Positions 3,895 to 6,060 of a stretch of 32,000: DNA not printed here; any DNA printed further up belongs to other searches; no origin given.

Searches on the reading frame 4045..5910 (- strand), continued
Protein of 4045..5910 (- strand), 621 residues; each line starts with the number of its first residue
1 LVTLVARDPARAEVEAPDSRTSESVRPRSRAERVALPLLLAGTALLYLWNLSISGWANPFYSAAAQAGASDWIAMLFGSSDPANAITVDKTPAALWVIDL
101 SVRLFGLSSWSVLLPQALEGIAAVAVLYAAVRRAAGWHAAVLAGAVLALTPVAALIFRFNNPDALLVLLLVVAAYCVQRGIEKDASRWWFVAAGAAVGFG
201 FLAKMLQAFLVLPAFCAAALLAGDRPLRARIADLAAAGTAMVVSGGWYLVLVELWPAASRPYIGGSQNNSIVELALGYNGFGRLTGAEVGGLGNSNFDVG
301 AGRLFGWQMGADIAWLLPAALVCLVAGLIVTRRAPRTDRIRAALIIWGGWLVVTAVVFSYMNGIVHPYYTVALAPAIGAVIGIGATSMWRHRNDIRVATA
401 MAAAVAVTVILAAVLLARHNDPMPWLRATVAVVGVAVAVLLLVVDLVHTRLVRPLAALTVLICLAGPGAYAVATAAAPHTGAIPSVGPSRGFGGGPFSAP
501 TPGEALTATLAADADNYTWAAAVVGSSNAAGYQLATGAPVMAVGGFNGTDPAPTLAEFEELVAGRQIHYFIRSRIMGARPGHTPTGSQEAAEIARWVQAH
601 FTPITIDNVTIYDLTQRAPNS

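Call 81: get_annotated_region(hit=H3, flank=10000)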
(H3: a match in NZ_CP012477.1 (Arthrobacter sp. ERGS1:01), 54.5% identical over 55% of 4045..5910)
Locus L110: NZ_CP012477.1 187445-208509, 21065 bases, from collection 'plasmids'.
description: Arthrobacter sp. ERGS1:01 isolate water plasmid unnamed2, complete sequence
organism: Arthrobacter sp. ERGS1:01 (NCBI taxid 1704044)
taxonomy: Bacteria; Actinomycetota; Actinomycetes; Micrococcales; Micrococcaceae; Arthrobacter; Arthrobacter sp. ERGS1:01
host: -; source: single,stream water; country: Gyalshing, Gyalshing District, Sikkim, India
typing (MOB-suite, as given by PLSDB): non-mobilizable
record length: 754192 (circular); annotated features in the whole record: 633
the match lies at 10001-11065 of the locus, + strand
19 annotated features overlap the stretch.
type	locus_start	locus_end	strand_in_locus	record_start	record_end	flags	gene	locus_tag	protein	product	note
CDS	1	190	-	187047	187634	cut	-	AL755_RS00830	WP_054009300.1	TetR/AcrR family transcriptional regulator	GO:0006355 - regulation of DNA-templated transcription [Evidence IEA]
CDS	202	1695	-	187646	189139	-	-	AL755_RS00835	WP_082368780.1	cytosine permease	GO:0055085 - transmembrane transport [Evidence IEA]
CDS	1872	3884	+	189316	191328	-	-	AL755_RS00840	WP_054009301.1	amidase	-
CDS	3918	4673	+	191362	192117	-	-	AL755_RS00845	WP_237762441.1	TMEM175 family protein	GO:0071805 - potassium ion transmembrane transport [Evidence IEA]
CDS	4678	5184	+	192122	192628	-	-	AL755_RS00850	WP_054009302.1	amino-acid N-acetyltransferase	GO:0006526 - arginine biosynthetic process [Evidence IEA]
CDS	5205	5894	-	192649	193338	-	-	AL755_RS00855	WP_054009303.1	hypothetical protein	-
CDS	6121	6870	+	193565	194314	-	-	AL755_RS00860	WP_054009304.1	response regulator transcription factor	GO:0000160 - phosphorelay signal transduction system [Evidence IEA]; GO:0006355 - regulation of DNA-templated ...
CDS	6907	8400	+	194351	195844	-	-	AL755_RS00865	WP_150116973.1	HAMP domain-containing sensor histidine kinase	-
CDS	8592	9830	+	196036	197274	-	-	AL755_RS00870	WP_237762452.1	bifunctional glycosyltransferase family 2/GtrA family protein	-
CDS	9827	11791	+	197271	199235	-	-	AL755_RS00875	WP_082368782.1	glycosyltransferase family 39 protein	-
CDS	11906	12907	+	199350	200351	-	dhaK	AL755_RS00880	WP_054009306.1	dihydroxyacetone kinase subunit DhaK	GO:0006071 - glycerol metabolic process [Evidence IEA]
CDS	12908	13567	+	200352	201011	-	dhaL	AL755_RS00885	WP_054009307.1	dihydroxyacetone kinase subunit DhaL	GO:0006071 - glycerol metabolic process [Evidence IEA]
CDS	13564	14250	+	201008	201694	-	dhaM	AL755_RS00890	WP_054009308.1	dihydroxyacetone kinase phosphoryl donor subunit DhaM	-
CDS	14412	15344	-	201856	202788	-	-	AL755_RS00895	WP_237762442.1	A/G-specific adenine glycosylase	-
CDS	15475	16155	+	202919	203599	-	-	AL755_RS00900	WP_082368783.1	hypothetical protein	-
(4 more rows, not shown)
